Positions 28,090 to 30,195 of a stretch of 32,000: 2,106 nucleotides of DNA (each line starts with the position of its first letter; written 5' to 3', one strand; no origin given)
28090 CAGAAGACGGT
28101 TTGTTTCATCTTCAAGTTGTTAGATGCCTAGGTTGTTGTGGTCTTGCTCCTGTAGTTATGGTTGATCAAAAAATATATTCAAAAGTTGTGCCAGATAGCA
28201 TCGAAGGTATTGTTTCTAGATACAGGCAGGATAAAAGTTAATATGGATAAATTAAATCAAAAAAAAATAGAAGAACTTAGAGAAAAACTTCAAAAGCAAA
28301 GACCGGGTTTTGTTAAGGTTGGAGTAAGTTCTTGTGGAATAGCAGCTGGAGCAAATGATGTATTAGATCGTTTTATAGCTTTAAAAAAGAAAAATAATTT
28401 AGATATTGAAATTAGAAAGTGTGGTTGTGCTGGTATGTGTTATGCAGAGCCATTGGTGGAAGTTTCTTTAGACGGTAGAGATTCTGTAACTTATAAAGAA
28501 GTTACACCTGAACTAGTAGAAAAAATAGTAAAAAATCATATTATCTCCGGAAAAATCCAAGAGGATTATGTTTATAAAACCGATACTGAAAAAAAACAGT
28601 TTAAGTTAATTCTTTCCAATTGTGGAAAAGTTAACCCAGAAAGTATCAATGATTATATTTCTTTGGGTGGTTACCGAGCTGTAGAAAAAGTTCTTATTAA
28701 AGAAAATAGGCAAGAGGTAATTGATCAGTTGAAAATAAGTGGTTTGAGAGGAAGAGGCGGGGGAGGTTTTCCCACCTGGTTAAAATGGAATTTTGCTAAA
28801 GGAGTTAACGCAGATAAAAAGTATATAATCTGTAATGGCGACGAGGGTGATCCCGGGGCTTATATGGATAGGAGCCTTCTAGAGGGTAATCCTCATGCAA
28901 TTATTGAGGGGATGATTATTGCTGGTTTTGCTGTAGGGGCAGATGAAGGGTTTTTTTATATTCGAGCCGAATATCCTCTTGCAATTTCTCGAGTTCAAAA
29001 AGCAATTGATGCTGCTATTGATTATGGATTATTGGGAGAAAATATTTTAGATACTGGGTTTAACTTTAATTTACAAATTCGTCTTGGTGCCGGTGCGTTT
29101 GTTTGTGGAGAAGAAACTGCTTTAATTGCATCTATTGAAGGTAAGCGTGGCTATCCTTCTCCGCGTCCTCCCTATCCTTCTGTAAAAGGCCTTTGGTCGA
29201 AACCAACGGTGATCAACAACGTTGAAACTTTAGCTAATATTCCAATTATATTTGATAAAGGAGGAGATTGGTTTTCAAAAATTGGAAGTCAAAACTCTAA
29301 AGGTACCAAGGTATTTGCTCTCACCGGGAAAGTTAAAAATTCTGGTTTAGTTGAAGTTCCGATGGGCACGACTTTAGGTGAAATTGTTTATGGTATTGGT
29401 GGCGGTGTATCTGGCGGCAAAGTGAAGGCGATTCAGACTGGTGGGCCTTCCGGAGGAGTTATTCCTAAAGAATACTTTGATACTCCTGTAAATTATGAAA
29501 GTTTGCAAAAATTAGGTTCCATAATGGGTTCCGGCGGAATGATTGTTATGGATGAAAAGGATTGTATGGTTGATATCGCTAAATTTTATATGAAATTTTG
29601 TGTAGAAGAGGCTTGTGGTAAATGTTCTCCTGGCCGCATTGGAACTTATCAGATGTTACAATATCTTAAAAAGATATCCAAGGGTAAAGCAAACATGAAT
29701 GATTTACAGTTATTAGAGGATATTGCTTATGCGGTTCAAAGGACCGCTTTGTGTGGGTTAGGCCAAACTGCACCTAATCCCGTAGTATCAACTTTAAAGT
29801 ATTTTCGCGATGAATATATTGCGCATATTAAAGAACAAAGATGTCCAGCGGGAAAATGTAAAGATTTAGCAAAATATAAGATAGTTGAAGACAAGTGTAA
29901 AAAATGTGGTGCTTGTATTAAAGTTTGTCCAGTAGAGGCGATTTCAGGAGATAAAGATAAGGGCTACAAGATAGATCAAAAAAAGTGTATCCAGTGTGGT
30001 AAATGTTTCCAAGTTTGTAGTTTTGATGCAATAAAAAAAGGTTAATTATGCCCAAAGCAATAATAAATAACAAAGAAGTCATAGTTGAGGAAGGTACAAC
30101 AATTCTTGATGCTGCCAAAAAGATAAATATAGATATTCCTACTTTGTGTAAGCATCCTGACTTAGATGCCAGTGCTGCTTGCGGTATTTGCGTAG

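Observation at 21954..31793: Candidate novel system: Rex plus two tandem REC/HydC/HydB/HydA modules linked by a sensor-less histidine kinase, with no DNA-binding output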

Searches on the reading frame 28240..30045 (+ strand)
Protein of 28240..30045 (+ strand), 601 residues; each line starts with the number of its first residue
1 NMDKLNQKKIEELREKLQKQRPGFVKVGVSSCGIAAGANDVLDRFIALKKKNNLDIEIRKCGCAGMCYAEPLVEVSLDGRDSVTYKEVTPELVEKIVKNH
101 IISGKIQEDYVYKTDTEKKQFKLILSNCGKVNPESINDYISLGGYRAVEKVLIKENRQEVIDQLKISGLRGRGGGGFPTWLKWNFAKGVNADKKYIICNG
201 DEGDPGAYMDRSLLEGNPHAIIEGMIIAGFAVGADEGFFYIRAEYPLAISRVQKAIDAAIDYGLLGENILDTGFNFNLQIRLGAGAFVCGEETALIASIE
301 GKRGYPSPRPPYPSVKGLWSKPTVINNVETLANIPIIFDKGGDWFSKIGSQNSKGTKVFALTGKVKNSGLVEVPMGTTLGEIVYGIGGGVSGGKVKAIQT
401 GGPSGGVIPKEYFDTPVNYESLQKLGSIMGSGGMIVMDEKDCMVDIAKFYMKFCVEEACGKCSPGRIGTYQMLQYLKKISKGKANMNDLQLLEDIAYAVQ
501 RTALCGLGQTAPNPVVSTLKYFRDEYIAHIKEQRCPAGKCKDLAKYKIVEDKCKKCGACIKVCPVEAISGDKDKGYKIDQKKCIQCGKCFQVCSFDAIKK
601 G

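Call 3: search_protein_families(library=pfam, proteins=[window:28240-30045:+], max_evalue=0.01)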
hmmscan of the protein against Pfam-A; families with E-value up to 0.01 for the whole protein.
window:28240-30045:+ (601 aa): 14 families
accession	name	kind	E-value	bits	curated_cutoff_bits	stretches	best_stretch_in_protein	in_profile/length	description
PF01512.22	Complex1_51K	-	8.2e-45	152.8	31.2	1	165-335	2-149/150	Nuo51 FMN-binding domain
PF10589.14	NADH_4Fe-4S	-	1.5e-30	105.4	23.5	1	445-529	1-85/85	NADH-ubiquinone oxidoreductase-F iron-sulfur binding region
PF00037.32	Fer4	-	8.7e-14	51.1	21.1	2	546-569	1-24/24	4Fe-4S binding domain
PF12838.12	Fer4_7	-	1.6e-09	38.5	27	1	552-597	1-52/52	4Fe-4S dicluster domain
PF14697.11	Fer4_21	-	8.1e-09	35.9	35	2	548-599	3-58/59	4Fe-4S dicluster domain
PF12837.12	Fer4_6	-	2.3e-08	34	25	2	578-598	4-24/24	4Fe-4S binding domain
PF13237.11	Fer4_10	-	6.1e-08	32.9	25.5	1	547-593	3-52/53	4Fe-4S dicluster domain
PF13187.11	Fer4_9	-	7.1e-08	32.8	27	1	552-597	1-51/52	4Fe-4S dicluster domain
PF12797.12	Fer4_2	-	1.1e-07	31.7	24.5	2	546-565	3-22/22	4Fe-4S binding domain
PF25160.1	LdpA_Fe-S-bd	-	5.2e-07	29.8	27.6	2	559-599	9-44/49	LdpA Fe-S cluster-binding domain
PF10531.15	SLBB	-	4.2e-06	26.9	27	1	358-407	1-54/55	SLBB domain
PF13484.11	Fer4_16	-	0.00025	22.2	30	1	552-584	1-30/66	4Fe-4S double cluster binding domain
PF13746.11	Fer4_18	-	0.0016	19.1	27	1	539-594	48-96/114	4Fe-4S dicluster domain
PF12800.12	Fer4_4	-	0.0023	18.6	24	0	551-565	2-16/17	4Fe-4S binding domain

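Call 4: search_protein_families(library=ncbifam, proteins=[window:28240-30045:+], max_evalue=0.001)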
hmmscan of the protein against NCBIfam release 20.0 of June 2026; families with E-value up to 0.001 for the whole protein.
window:28240-30045:+ (601 aa): 66 families (the best 25 are shown)
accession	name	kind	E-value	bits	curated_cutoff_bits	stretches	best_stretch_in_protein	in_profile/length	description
TIGR01959.1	nuoF_fam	equivalog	2.1e-140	467.8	558.65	1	130-530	8-410/410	NADH-quinone oxidoreductase subunit NuoF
NF010120.0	PRK13596.1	equivalog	1.1e-112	376.7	389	1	124-534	8-421/433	NADH-quinone oxidoreductase subunit NuoF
NF008436.0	PRK11278.1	equivalog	1.3e-107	360.5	749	1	132-535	23-431/448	NADH-quinone oxidoreductase subunit NuoF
NF058577.1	FdxA_fam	equivalog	9.3e-14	51.4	65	1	549-597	5-52/52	4Fe-4S ferredoxin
TIGR02700.1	flavo_MJ0208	hypoth_equivalog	3.6e-11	42.8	251.35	1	538-601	135-197/234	dihydromethanopterin reductase (acceptor)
TIGR04481.1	PR_assoc_PrdC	equivalog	5.8e-11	41.8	490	1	155-406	71-286/425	proline reductase-associated electron transfer protein PrdC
TIGR04105.1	FeFe_hydrog_B1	subfamily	8.7e-11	41.1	450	1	528-599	137-206/462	monomeric [FeFe] hydrogenase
NF003454.1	PRK05035.1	equivalog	1.1e-10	40.6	345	1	154-258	120-221/556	electron transport complex subunit RsxC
TIGR01945.1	rnfC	subfamily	2.4e-10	39.5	245.95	1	153-258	117-220/435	RnfABCDGE type electron transport complex subunit C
NF040864.1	HgcB_ferredoxin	equivalog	6.1e-09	35.6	99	1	541-599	4-62/93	mercury methylation ferredoxin HgcB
NF038196.1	ferrodoxin_EFR1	subfamily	2e-08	34.6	75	1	543-599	176-230/242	EFR1 family ferrodoxin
NF043039.1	HgcAB_like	equivalog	4e-08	33.2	285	1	541-598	290-349/350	HgcAB-like fusion protein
NF010366.0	PRK13795.1-1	equivalog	6.1e-08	31.3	745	1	447-594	511-649/667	hypothetical protein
NF045874.1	Vhu_polyferre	exception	7.6e-08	31.5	600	1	548-598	125-174/381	F420-non-reducing hydrogenase associated-polyferredoxin VhuB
TIGR01944.1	rnfB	subfamily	3.4e-07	30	68.7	1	547-599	109-161/190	RnfABCDGE type electron transport complex subunit B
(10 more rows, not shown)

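Call 59: search_solved_structures(query=window:28240-30045:+, max_evalue=1e-100)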
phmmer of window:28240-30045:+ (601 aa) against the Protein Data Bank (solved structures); distinct sequences matched with E-value up to 1e-100: 21.
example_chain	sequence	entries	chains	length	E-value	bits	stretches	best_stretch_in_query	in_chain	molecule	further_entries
9bov_B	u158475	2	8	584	1.8e-225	753.5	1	25-598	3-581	NADH dehydrogenase (Quinone)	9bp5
9n5u_B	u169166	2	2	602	7.3e-217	725.1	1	25-599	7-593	NfnB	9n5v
7t2r_B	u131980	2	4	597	7.5e-215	718.5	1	34-600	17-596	NiFe hydrogenase subunit B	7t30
8oh5_B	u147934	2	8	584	3.8e-211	706.2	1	25-598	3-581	NAD-reducing hydrogenase subunit HoxF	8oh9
7q4v_B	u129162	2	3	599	1.1e-208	698.1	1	48-600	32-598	Iron hydrogenase HydB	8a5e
7q4w_B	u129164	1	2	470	1.3e-197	661.5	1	136-600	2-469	Iron hydrogenase HydB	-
8a6t_B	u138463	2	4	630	2.5e-193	647.4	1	51-601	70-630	Electron bifurcating hydrogenase subunit HydB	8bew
7p5h_B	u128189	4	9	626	3.8e-180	603.8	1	46-599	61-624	Fe-hydrogenase, subunit beta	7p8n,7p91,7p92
9mqx_B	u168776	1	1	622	1.8e-175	588.4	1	28-598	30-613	NADH:ubiquinone oxidoreductase, NADH-binding (51 kD) subunit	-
6vw7_B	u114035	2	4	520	1.3e-116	394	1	30-526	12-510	NAD-dependent formate dehydrogenase beta subunit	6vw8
9wxb_C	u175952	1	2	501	7.1e-115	388.3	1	32-526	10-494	Formate dehydrogenase beta subunit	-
2fug_1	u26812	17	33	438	9.3e-114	384.6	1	124-534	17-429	NADH-quinone oxidoreductase chain 1 | NADH-QUINONE OXIDOREDUCTASE SUBUNIT 1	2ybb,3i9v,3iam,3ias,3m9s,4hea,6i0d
6tg9_B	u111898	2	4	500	1.4e-107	364.2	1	34-526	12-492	Formate dehydrogenase subunit beta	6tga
7q5y_C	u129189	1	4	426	2e-107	363.6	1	122-531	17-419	NADH-quinone oxidoreductase subunit F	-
6hl2_B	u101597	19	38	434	2.2e-107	363.5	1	122-532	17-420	NADH-quinone oxidoreductase subunit F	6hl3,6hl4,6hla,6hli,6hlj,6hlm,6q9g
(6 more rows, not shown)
